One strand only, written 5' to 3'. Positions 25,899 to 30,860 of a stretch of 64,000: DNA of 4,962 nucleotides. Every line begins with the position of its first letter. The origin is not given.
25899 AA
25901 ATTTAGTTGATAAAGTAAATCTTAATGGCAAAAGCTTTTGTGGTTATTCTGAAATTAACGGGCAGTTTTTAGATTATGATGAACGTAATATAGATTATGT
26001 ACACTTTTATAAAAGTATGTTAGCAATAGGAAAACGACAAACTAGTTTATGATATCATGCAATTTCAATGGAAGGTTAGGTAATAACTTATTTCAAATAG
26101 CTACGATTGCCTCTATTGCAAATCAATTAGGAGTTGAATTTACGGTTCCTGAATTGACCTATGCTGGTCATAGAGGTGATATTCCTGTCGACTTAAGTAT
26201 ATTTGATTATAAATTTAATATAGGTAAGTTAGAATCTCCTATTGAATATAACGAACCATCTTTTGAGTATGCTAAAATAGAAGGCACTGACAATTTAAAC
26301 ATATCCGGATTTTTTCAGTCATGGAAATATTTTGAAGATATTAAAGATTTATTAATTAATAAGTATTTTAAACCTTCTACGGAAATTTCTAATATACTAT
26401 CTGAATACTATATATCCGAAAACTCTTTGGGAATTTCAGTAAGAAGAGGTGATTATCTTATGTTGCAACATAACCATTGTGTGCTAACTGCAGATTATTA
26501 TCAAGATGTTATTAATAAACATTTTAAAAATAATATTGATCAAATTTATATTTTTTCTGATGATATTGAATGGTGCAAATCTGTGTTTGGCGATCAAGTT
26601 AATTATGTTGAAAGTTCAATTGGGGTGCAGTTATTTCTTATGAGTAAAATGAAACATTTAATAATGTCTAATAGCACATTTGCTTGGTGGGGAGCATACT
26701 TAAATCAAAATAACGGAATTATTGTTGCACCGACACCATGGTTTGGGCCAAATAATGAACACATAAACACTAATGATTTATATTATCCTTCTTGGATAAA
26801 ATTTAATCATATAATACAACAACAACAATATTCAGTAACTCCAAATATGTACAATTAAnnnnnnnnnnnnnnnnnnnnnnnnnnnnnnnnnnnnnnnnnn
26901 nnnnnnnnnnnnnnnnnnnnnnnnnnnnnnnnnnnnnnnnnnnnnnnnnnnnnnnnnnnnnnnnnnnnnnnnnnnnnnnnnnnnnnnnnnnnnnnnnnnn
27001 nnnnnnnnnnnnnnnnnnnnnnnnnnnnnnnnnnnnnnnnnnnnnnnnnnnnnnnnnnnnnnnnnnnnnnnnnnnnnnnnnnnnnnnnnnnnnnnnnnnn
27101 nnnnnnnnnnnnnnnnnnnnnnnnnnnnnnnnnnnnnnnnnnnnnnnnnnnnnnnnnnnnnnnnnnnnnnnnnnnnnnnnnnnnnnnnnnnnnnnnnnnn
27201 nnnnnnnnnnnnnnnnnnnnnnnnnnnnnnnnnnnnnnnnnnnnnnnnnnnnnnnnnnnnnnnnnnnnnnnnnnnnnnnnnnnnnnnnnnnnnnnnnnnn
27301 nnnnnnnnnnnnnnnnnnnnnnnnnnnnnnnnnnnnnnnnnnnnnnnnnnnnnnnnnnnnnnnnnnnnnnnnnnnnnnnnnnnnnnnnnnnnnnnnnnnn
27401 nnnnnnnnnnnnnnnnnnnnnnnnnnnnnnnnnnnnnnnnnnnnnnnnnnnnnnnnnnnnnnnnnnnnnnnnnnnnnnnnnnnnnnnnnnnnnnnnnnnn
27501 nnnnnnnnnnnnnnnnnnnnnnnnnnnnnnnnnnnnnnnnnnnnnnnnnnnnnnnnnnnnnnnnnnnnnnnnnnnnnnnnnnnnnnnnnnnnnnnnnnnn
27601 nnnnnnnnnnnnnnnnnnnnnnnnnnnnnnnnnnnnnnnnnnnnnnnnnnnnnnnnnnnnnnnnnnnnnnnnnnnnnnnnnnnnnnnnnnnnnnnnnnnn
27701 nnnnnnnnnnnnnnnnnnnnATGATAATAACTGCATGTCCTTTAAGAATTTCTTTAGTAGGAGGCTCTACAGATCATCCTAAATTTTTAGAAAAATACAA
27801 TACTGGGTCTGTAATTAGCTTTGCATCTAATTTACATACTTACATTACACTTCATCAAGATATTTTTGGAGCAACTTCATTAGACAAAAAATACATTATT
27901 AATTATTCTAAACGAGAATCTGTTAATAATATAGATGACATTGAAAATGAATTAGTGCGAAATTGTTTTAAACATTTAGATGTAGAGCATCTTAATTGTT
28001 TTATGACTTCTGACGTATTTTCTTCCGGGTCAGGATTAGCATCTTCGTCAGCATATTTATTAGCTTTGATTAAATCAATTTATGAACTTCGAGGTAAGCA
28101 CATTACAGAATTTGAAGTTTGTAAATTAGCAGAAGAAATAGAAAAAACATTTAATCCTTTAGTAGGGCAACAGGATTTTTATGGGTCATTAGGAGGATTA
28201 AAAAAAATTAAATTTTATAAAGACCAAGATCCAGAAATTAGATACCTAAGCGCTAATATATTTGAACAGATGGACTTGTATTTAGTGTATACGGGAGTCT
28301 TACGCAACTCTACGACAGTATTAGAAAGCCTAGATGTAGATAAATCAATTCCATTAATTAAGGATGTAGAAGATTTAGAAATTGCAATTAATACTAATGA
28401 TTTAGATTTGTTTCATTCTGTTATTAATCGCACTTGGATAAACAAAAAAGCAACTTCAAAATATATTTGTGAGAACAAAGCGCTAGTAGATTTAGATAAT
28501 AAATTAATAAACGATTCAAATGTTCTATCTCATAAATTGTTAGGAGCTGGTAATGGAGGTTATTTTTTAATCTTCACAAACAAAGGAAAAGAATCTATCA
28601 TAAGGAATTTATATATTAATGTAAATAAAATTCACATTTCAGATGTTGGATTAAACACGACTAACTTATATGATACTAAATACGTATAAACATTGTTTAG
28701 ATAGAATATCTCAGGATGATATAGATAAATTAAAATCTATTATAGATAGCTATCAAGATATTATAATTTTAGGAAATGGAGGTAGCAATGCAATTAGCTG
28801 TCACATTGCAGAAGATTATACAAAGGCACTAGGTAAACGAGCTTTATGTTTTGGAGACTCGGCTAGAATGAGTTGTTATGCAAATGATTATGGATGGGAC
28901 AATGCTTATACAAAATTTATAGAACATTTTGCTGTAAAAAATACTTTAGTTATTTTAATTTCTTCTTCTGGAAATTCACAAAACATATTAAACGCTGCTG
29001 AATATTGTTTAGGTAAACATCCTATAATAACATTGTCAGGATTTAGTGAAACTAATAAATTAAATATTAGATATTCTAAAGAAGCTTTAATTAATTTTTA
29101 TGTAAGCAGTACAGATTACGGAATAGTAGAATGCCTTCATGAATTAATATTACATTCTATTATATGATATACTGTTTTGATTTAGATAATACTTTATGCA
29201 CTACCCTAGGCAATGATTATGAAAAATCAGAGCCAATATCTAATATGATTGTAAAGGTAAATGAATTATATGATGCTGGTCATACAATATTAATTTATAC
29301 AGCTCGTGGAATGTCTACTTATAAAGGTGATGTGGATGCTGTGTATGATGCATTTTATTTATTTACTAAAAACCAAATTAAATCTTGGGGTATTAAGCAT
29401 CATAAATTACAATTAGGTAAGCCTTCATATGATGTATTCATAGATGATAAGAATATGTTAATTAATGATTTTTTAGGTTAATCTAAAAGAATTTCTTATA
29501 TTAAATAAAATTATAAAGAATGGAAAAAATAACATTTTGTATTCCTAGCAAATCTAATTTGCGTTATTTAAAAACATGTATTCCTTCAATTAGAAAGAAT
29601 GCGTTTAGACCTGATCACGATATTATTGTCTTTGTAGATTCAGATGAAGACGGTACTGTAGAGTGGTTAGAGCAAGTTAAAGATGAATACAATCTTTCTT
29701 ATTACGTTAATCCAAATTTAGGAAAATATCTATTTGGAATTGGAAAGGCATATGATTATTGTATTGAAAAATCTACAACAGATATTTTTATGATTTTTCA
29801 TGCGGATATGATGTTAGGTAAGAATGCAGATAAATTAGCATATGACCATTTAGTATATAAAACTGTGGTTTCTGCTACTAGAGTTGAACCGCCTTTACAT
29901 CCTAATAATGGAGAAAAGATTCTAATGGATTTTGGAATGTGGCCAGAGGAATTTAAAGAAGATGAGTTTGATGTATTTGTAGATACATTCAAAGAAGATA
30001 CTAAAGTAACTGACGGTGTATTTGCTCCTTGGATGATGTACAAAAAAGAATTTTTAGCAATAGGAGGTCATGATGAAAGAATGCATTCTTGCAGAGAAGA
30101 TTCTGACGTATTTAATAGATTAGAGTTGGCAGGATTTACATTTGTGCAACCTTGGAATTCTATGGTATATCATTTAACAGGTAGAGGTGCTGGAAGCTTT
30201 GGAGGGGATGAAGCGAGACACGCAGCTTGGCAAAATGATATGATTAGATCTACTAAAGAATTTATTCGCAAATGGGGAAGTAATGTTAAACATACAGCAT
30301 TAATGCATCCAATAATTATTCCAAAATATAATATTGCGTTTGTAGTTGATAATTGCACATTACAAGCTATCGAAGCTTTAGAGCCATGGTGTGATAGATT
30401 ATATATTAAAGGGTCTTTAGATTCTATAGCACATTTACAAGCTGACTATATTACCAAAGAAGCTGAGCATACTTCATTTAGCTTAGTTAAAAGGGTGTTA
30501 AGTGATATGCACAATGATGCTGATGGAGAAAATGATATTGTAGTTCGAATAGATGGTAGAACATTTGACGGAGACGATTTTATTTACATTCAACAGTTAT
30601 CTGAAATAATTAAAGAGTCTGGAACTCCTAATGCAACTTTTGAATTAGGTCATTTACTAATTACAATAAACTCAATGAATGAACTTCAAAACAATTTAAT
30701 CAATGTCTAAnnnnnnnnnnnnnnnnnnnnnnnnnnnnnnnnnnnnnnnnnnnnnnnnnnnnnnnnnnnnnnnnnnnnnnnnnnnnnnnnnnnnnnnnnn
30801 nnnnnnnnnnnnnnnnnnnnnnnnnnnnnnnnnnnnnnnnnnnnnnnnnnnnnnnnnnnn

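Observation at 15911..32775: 17-kb phage-encoded glycan-biosynthesis island with about 11 glycosyltransferases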

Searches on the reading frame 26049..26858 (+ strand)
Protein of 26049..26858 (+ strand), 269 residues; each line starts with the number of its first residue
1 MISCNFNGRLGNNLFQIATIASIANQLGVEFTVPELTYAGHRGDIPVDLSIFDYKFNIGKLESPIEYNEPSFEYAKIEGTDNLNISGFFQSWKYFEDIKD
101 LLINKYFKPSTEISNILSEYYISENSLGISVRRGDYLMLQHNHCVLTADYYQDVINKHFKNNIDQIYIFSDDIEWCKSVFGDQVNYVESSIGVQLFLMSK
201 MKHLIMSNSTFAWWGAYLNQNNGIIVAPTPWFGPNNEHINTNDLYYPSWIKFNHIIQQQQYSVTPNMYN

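Call 7: search_protein_families(library=pfam, proteins=[window:26049-26858:+], max_evalue=0.01)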
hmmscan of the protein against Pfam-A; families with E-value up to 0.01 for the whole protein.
window:26049-26858:+ (269 aa): 1 family
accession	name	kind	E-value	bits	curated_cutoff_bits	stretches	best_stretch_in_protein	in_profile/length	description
PF01531.22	Glyco_transf_11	-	3.3e-26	92.6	23.9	1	4-251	35-296/298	Glycosyl transferase family 11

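Call 11: search_dna_similar(query=window:26049-26858:+, collection=phages, mode=protein, max_rows=20)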
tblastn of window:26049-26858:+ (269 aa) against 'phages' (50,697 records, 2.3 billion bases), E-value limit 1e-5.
Records with a match: 103; places in all: 138; records where one place covers at least 80% of the query: 100.
Best place of each record, by identity: <60% 103.
By first word of the organism name: Synechococcus 84; Marine 7; Prochlorococcus 6; uncultured 3; Bacteriophage 2; Cyanophage 1.
By host as written in the record: - 58; Synechococcus sp. 9; Synechococcus sp. WH 7803 7; Synechococcus sp. MW02 4; Synechococcus sp. WH8102 3; Parasynechococcus marenigrum WH 8102 3; Synechococcus sp. WH8109 3; Synechococcus str. WH8109 2; and 9 more.
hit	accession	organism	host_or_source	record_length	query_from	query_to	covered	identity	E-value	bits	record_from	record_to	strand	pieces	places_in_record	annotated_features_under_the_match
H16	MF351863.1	Synechococcus phage Bellamy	Synechococcus str. WH8109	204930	8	249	90%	37.9%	7e-35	138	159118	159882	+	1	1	201: glycosyltransferase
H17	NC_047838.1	Synechococcus phage Bellamy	Synechococcus str. WH8109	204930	8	249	90%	37.9%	7e-35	138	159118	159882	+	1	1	201: glycosyltransferase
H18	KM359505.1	Prochlorococcus phage P-TIM68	Prochlorococcus sp. MIT9515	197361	8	249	90%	35.5%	6e-35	138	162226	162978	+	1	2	putative glycosyltransferase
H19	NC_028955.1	Prochlorococcus phage P-TIM68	Prochlorococcus sp. MIT9515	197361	8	249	90%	35.5%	6e-35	138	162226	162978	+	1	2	glycosyltransferase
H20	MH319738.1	Marine virus AG-345-E08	single cell amplified by WGA-X; seawater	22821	1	253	94%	33.5%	1e-31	128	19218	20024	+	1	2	record has no annotation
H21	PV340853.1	Synechococcus phage Sf-CH8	Synechococcus sp. WH8102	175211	8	249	90%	34.2%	2e-31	128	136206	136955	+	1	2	glycosyltransferase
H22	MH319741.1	Marine virus AG-345-E15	single cell amplified by WGA-X; seawater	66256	8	249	90%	34.2%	2e-29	122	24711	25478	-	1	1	record has no annotation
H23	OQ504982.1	Synechococcus phage S-8S53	Parasynechococcus marenigrum WH 8102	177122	8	249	90%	34.2%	8e-30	123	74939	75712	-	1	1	glycosyltransferase family 11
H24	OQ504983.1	Synechococcus phage S-8S55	Parasynechococcus marenigrum WH 8102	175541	8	249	90%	34.2%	9e-30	123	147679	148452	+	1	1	glycosyltransferase family 11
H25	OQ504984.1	Synechococcus phage S-8S56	Parasynechococcus marenigrum WH 8102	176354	8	249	90%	34.2%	1e-29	122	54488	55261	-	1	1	glycosyltransferase family 11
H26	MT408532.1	Synechococcus phage SynMITS9220M01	Synechococcus sp. MIT S9220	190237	1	250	93%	32.8%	1e-25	111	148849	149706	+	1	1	glycosyltransferase | NAD-dependent epimerase/dehydratase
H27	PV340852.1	Synechococcus phage Sf-CH5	Synechococcus sp. WH8102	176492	8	249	90%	33.8%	2e-31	127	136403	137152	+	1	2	glycosyltransferase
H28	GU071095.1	Synechococcus phage S-SM2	Synechococcus sp. WH8017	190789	8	251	91%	33.3%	6e-28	118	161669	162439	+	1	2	glycosyltransferase family 11 | glycosyltransferase family 25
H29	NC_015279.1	Synechococcus phage S-SM2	Synechococcus sp. WH8017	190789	8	251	91%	33.3%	6e-28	118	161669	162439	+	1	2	glycosyltransferase | glucosyltransferase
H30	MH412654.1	Synechococcus phage S-T4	Synechococcus sp. WH 7803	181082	8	253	91%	32.7%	2e-29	122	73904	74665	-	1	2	alpha-1,2-fucosyltransferase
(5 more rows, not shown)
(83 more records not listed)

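Call 12: search_protein_families(library=ncbifam, proteins=[window:26049-26858:+], max_evalue=0.01)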
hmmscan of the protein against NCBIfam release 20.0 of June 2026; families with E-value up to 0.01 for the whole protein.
window:26049-26858:+ (269 aa): 0 families

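Call 16: find_encoding_contigs(protein=window:26049-26858:+, flank=10000, max_places=6)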
Protein window:26049-26858:+ (269 aa): 9 contigs read that carry it; 6 places shown.
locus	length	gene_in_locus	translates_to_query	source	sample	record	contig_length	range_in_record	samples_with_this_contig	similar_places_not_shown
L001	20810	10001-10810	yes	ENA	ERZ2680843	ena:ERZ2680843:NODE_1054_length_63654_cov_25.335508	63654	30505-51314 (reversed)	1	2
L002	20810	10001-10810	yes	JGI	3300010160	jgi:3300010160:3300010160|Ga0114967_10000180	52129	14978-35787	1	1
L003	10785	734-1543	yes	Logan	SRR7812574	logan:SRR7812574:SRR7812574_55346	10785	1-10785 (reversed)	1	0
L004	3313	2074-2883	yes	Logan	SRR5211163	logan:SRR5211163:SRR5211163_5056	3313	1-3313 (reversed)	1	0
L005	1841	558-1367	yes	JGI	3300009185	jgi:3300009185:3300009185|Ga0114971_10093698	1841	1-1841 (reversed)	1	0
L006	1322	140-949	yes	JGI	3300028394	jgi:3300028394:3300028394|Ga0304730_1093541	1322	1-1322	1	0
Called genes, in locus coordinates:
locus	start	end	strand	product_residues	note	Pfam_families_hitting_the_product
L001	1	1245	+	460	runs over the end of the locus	PF20706:GT4-conflict (faint), PF00534:Glycos_transf_1 (weak)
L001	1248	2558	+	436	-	PF00534:Glycos_transf_1 (weak)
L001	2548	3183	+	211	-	PF00535:Glycos_transf_2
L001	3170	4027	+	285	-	PF00535:Glycos_transf_2, PF10111:Glyco_tranf_2_2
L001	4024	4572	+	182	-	-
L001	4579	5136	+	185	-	PF13578:Methyltransf_24 (faint)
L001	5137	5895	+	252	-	-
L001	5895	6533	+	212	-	PF01041:DegT_DnrJ_EryC1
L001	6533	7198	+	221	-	PF17836:PglD_N, PF00132:Hexapep (faint), PF25087:GMPPB_C (faint)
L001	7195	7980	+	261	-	PF05721:PhyH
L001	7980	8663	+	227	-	-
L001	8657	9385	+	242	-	PF00535:Glycos_transf_2 (weak)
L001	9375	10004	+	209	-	-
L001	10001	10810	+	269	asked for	PF01531:Glyco_transf_11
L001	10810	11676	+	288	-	-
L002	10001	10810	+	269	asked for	PF01531:Glyco_transf_11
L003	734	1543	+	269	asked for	PF01531:Glyco_transf_11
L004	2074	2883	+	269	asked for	PF01531:Glyco_transf_11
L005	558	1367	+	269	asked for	PF01531:Glyco_transf_11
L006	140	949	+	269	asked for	PF01531:Glyco_transf_11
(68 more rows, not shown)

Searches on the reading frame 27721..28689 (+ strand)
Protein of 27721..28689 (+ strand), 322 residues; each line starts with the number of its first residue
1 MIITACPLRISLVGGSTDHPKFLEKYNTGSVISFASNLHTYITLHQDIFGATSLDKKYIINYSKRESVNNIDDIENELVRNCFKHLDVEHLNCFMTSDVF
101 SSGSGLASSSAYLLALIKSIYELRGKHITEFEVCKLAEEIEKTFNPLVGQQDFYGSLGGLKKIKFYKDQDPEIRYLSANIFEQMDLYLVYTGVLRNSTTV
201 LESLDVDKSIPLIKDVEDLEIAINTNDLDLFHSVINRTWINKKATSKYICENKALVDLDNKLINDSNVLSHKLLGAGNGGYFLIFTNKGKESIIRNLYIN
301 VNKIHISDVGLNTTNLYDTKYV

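Call 7: search_protein_families(library=pfam, proteins=[window:27721-28689:+], max_evalue=0.01)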
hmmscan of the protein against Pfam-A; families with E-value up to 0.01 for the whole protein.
window:27721-28689:+ (322 aa): 1 family
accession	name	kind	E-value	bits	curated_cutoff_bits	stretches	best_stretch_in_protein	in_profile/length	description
PF00288.32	GHMP_kinases_N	-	1.5e-07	32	22.3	1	87-145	15-71/87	GHMP kinases N terminal domain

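Call 12: search_protein_families(library=ncbifam, proteins=[window:27721-28689:+], max_evalue=0.01)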
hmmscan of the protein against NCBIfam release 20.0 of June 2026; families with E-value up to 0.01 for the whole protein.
window:27721-28689:+ (322 aa): 7 families
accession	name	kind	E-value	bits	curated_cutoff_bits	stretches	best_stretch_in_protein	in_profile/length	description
NF049969.1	GlMnHpPKinHddA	equivalog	4e-22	79.1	600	1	2-297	3-316/338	D-glycero-D-manno-heptose 7-phosphate kinase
NF009948.0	PRK13412.1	equivalog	1.4e-12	46.1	721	1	101-286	736-935/974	bifunctional fucokinase/fucose-1-phosphate guanylyltransferase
NF003006.0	PRK03817.1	equivalog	3.4e-11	42.7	443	1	4-196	4-192/352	galactokinase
TIGR00549.1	mevalon_kin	equivalog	4.5e-08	32.9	163.05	1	91-283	81-274/276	mevalonate kinase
TIGR01920.1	Shik_kin_archae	equivalog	5e-05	22.8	126.85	1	65-140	43-118/266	shikimate kinase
NF003036.0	PRK03926.1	equivalog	6.5e-05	22.2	403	1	32-162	25-147/302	mevalonate kinase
NF003705.0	PRK05322.1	equivalog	8.7e-05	21.4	385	0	6-144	24-165/388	galactokinase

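Call 83: find_related_loci(query=window:27721-28689:+, collection=genome_contigs, flank=6000)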
Query window:27721-28689:+ (322 aa) in genome_contigs; peptide patterns used: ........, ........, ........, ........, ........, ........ (x = any residue, [..] = any of these).
163 stretches matched a pattern, but none encodes a relative of the query by tblastn (E <= 1e-3).

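Call 100: search_protein_families(library=phrogs, proteins=[window:27721-28689:+], max_evalue=0.001)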
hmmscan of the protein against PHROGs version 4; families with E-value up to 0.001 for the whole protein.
window:27721-28689:+ (322 aa): 1 family
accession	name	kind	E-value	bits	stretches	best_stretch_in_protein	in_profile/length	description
phrog_34407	-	unknown function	9.1e-29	102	1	3-297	5-322/348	-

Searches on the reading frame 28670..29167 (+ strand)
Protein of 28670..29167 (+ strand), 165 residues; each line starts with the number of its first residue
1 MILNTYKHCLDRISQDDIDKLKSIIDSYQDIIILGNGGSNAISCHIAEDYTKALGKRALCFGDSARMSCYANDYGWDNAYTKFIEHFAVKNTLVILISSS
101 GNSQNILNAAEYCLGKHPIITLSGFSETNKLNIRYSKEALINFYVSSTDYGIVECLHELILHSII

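Call 7: search_protein_families(library=pfam, proteins=[window:28670-29167:+], max_evalue=0.01)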
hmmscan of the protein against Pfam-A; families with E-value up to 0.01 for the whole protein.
window:28670-29167:+ (165 aa): 2 families
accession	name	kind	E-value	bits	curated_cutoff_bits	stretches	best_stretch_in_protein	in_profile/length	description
PF13580.11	SIS_2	-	0.00023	21.6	27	1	24-113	31-126/138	SIS domain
PF01380.27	SIS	-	0.0044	17.3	25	0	90-119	53-82/131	SIS domain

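Call 12: search_protein_families(library=ncbifam, proteins=[window:28670-29167:+], max_evalue=0.01)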
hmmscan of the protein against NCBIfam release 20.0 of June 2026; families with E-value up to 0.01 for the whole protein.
window:28670-29167:+ (165 aa): 9 families
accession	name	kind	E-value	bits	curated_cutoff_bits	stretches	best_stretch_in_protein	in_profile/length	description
TIGR00441.1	gmhA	equivalog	1.9e-15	57.2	209.45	1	26-164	9-149/154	D-sedoheptulose 7-phosphate isomerase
NF001628.0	PRK00414.1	equivalog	2.5e-15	56.6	265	1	29-136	45-157/192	D-sedoheptulose 7-phosphate isomerase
NF010546.0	PRK13936.1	equivalog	3.3e-11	43.3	276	1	19-164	34-184/197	phosphoheptose isomerase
NF010547.0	PRK13938.1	equivalog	2.2e-08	34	320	1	30-164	47-183/196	D-sedoheptulose 7-phosphate isomerase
NF008138.0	PRK10886.1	equivalog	1.4e-05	24.9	352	1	11-127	25-147/196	DnaA initiator-associating protein DiaA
NF006423.0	PRK08674.1-2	equivalog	0.00019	20.4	254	1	5-118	6-100/317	bifunctional phosphoglucose/phosphomannose isomerase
NF006425.0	PRK08674.1-5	equivalog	0.00025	20.1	471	1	20-116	41-120/358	bifunctional phosphoglucose/phosphomannose isomerase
TIGR02128.1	G6PI_arch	equivalog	0.0018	17.3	213.9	0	18-117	11-93/308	bifunctional phosphoglucose/phosphomannose isomerase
TIGR03127.2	RuMP_HxlB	equivalog_domain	0.0037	17.2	160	0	2-43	4-45/178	6-phospho-3-hexuloisomerase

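Call 100: search_protein_families(library=phrogs, proteins=[window:28670-29167:+], max_evalue=0.001)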
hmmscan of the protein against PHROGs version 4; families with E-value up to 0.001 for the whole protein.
window:28670-29167:+ (165 aa): 1 family
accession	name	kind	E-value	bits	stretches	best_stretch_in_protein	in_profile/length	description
phrog_14703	-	unknown function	1e-19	72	1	18-165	34-183/192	-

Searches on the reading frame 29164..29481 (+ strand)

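Call 7: search_protein_families(library=pfam, proteins=[window:29164-29481:+], max_evalue=0.01)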
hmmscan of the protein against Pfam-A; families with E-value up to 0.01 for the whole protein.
window:29164-29481:+ (105 aa): 0 families

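Call 12: search_protein_families(library=ncbifam, proteins=[window:29164-29481:+], max_evalue=0.01)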
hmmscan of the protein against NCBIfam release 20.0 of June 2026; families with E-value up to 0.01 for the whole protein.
window:29164-29481:+ (105 aa): 3 families
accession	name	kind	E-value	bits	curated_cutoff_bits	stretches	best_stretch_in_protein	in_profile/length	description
TIGR01689.1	EcbF-BcbF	subfamily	1.4e-12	47.7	162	1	5-102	6-106/126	capsule biosynthesis phosphatase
TIGR01662.1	HAD-SF-IIIA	subfamily_domain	5.4e-05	23.3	44.6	1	4-67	4-70/141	HAD-IIIA family hydrolase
TIGR01681.1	HAD-SF-IIIC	subfamily_domain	0.001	19.9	35.75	1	4-83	4-100/132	HAD-IIIC family phosphatase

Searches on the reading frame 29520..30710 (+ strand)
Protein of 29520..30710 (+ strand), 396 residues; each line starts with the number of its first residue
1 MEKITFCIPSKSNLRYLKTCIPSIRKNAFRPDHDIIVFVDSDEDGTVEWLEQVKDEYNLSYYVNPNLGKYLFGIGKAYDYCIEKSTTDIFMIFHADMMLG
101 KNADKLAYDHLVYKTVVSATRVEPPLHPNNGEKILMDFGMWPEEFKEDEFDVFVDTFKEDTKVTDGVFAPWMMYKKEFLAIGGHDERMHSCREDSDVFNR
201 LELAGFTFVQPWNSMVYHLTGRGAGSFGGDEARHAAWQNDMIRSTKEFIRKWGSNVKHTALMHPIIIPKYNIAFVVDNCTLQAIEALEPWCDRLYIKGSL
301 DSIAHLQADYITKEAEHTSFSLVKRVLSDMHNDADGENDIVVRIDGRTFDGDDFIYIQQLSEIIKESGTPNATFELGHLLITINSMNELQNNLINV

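Call 7: search_protein_families(library=pfam, proteins=[window:29520-30710:+], max_evalue=0.01)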
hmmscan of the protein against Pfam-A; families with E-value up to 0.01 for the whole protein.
window:29520-30710:+ (396 aa): 3 families
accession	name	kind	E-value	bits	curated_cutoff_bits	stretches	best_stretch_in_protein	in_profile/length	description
PF00535.33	Glycos_transf_2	-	4.5e-09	36.9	23.3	1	6-130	2-124/168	Glycosyl transferase family 2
PF10111.15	Glyco_tranf_2_2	-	3.1e-06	27.3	27.3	1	15-219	13-217/276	Glycosyltransferase like family 2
PF13641.12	Glyco_tranf_2_3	-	1.4e-05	25.7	27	1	4-103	3-103/230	Glycosyltransferase like family 2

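Call 100: search_protein_families(library=phrogs, proteins=[window:29520-30710:+], max_evalue=0.001)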
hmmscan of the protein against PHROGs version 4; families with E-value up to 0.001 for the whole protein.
window:29520-30710:+ (396 aa): 0 families
